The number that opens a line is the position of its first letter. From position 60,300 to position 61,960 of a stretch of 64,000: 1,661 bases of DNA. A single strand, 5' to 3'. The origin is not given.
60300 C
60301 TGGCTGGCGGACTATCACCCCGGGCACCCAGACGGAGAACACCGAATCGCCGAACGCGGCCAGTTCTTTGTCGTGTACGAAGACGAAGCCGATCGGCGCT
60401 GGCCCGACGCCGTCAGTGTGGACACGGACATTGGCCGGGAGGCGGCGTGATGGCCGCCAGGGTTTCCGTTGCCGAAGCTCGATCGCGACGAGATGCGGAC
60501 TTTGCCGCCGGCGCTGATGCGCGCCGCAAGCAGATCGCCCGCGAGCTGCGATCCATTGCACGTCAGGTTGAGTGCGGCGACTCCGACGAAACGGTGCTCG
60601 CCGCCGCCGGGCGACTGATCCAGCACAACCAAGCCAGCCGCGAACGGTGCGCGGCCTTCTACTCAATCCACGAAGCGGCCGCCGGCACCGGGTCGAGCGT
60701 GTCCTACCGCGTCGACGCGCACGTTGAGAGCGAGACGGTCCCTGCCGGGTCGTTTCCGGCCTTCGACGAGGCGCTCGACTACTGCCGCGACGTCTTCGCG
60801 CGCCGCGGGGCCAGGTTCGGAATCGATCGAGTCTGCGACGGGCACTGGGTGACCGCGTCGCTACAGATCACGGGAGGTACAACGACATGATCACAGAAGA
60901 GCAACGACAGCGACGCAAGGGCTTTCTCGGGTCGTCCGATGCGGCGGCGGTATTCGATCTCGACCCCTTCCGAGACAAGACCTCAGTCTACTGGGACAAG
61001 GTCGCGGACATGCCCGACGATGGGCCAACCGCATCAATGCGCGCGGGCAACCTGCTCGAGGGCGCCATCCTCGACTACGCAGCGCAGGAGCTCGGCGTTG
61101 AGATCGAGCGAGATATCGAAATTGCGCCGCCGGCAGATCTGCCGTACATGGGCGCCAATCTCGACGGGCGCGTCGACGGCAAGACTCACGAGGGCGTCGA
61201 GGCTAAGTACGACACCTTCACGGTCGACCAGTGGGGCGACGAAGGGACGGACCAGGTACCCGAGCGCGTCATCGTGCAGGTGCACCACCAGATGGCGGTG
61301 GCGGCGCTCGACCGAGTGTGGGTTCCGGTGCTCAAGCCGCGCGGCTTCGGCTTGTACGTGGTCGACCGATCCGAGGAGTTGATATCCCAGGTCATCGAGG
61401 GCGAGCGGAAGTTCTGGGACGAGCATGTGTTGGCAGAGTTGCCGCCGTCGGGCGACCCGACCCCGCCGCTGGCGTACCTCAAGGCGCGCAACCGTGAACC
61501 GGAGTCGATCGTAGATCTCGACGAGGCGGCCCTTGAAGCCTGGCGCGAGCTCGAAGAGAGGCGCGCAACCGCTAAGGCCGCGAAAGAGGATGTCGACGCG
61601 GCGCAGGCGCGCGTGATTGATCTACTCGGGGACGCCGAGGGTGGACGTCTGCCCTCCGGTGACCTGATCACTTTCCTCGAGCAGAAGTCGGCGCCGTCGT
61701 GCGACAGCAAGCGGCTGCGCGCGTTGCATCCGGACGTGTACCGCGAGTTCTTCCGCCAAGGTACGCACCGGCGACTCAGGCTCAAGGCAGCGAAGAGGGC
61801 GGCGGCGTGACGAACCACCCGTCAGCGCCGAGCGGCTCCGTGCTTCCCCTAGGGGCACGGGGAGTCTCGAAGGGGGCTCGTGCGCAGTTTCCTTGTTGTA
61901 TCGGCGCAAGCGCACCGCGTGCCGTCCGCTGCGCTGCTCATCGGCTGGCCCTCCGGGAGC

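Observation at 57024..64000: Prophage-like early region with SNF2 helicase and YqaJ-RecT recombination module; boundaries and integrase not in window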

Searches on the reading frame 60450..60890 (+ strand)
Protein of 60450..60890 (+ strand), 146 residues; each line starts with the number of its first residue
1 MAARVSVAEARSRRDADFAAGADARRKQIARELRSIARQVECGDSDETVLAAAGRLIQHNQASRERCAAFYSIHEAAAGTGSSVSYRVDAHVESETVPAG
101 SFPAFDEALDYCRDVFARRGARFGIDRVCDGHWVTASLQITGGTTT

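Call 70: search_protein_families(library=pfam, proteins=[window:60450-60890:+], max_evalue=0.01)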
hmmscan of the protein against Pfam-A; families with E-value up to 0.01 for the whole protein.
window:60450-60890:+ (146 aa): 0 families

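Call 89: predict_structure(protein=window:60450-60890:+)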
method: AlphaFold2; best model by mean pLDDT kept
length: 146 residues; sequences in the alignment: 1
mean_pLDDT: 60.1   pTM: 0.55
mean pLDDT of the five models: 60.1, 54.3, 52.4, 52.3, 44.6
residues with pLDDT >= 90: 0; 70-90: 48; 50-70: 54; < 50: 44
segments of 3 or more residues with pLDDT < 50: 70-97, 128-132, 134-136, 138-140, 142-146
pLDDT, mean of each block of 10 residues (from residue 1): 68 66 71 80 77 68 55 39 33 42 70 75 57 48 45
secondary structure, 60 per line:
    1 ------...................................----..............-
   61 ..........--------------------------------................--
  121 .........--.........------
elements in order: H7-41 H46-59 H61-70 H103-118 E121-129 E132-140

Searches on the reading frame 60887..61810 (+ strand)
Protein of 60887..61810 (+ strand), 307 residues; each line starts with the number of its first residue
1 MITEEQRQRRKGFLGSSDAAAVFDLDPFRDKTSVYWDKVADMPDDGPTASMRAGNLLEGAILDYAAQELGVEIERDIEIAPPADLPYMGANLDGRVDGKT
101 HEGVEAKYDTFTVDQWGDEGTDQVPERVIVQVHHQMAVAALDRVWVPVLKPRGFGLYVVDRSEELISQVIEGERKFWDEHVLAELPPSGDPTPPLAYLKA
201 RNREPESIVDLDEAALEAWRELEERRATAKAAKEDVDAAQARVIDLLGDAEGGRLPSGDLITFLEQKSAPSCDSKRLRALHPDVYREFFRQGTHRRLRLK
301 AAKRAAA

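Call 10: search_protein_families(library=pfam, proteins=[window:60887-61810:+], max_evalue=0.01)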
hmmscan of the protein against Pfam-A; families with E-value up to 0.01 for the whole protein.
window:60887-61810:+ (307 aa): 1 family
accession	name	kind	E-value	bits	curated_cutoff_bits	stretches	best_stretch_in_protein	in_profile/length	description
PF09588.16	YqaJ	-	6.9e-18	65.8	22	1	8-139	4-147/150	YqaJ-like viral recombinase domain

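Call 11: search_protein_families(library=phrogs, proteins=[window:60887-61810:+], max_evalue=0.01)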
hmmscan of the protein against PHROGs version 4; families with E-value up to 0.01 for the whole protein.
window:60887-61810:+ (307 aa): 2 families
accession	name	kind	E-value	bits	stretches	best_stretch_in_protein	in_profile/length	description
phrog_434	-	DNA, RNA and nucleotide metabolism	4.8e-59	201.4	1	2-304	56-366/372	RecE-like recombination exonuclease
phrog_1956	-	unknown function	2.9e-06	28.4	1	222-299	14-90/93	-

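Call 14: find_encoding_contigs(protein=window:60887-61810:+, flank=10000, max_places=6)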
Protein window:60887-61810:+ (307 aa): no gene with exactly this product is on record in the collection.

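Call 36: search_protein_families(library=padloc, proteins=[window:60887-61810:+], max_evalue=0.01)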
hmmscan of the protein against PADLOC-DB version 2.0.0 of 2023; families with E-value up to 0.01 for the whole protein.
window:60887-61810:+ (307 aa): 0 families

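Call 37: search_protein_families(library=ncbifam, proteins=[window:60887-61810:+], max_evalue=0.01)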
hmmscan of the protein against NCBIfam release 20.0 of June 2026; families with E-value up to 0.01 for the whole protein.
window:60887-61810:+ (307 aa): 1 family
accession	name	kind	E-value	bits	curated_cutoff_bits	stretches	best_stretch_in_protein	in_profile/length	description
TIGR03033.1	phage_rel_nuc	subfamily_domain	2.1e-16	60.4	68.05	1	7-150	10-151/153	lambda-exonuclease family protein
